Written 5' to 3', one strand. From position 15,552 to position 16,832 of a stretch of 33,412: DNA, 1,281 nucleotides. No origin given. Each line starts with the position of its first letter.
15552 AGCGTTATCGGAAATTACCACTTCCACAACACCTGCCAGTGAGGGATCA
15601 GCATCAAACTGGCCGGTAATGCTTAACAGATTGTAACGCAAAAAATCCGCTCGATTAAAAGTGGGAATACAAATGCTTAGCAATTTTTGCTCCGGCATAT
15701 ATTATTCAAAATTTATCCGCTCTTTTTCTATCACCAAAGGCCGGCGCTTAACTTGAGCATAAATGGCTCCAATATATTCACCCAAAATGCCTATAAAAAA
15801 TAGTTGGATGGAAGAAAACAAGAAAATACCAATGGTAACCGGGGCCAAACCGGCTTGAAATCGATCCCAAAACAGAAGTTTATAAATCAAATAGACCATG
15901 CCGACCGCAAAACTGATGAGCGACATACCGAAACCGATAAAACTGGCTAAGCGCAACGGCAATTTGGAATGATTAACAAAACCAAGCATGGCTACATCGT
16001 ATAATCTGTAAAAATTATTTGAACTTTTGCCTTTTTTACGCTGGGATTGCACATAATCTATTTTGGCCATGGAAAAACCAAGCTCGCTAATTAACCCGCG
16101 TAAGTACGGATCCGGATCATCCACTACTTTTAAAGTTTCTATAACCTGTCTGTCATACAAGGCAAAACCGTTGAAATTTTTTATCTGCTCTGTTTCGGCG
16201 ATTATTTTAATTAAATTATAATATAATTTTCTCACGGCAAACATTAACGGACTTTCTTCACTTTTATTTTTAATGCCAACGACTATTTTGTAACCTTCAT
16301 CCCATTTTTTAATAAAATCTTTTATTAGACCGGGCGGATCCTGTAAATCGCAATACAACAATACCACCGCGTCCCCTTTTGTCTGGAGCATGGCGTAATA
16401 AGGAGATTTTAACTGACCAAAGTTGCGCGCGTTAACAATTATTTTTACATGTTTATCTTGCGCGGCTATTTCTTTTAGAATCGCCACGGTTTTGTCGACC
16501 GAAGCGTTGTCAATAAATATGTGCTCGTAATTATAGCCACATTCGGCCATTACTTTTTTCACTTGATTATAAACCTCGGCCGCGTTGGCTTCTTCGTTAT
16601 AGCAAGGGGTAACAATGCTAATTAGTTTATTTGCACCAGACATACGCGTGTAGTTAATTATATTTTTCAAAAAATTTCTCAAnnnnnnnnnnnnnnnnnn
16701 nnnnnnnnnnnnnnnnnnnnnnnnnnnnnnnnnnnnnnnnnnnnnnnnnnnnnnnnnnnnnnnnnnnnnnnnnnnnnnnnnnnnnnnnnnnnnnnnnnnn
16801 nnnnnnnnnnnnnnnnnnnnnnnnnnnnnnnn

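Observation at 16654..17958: E1-type (PMP, [2Fe-2S]) 3-dehydrase in a GDP-mannose context and without an E3 reductase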

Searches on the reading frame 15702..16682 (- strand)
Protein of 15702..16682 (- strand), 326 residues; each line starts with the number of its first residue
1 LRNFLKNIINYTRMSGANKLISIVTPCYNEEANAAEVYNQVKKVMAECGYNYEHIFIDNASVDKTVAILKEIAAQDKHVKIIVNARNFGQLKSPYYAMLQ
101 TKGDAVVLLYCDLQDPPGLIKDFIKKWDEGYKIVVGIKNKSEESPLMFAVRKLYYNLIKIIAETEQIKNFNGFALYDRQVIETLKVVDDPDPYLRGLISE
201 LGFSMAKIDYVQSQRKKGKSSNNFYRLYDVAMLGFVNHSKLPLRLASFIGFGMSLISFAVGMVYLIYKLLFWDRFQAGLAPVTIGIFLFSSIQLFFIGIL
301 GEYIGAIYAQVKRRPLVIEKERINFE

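Call 5: search_protein_families(library=ncbifam, proteins=[window:15702-16682:-], max_evalue=0.001)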
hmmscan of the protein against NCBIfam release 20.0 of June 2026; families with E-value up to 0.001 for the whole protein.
window:15702-16682:- (326 aa): 10 families
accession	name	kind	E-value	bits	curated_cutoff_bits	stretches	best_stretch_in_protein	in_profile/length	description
NF047588.1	GlcsyltransPgfSStrep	equivalog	2.3e-55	188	500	1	21-319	3-303/308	glycosyltransferase PgfS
NF007986.1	PRK10714.1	equivalog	3.5e-36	124.8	529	1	19-316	6-305/316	undecaprenyl-phosphate 4-deoxy-4-formamido-L-arabinose transferase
TIGR03937.1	PgaC_IcaA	equivalog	1.8e-11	43.7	422.3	1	17-111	43-134/407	poly-beta-1,6-N-acetyl-D-glucosamine synthase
NF047683.1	TeichurnBiosyTuaG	equivalog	1.2e-10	41.5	400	1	14-112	1-96/252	teichuronic acid biosynthesis protein TuaG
NF010496.0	PRK13915.1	equivalog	2e-07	30.4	262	1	17-116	29-130/307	glucosyl-3-phosphoglycerate synthase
TIGR04283.1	glyco_like_mftF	equivalog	8.3e-07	28.8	182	1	21-153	1-123/221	TIGR04283 family arsenosugar biosynthesis glycosyltransferase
NF041875.1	EPS_EpsD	equivalog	5.1e-06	26.1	370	1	21-135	1-112/325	exopolysaccharide biosynthesis glycosyltransferase EpsD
NF050050.1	ProtGlycPglI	equivalog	6.1e-05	22.5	500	1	21-136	4-117/306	GalNAc(5)-diNAcBac-PP-undecaprenol beta-1,3-glucosyltransferase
NF007482.0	PRK10073.1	equivalog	0.00011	21.4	423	1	17-90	4-73/334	glycosyltransferase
NF038302.1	EPS_HpsE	equivalog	0.0002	20.5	300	1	21-76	3-58/307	hormogonium polysaccharide biosynthesis glycosyltransferase HpsE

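Call 6: search_protein_families(library=pfam, proteins=[window:15702-16682:-], max_evalue=0.001)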
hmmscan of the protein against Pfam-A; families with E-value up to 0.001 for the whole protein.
window:15702-16682:- (326 aa): 1 family
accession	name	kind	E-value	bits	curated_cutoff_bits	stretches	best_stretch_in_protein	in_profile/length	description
PF00535.33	Glycos_transf_2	-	2.4e-24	86.6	23.3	1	22-181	1-164/168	Glycosyl transferase family 2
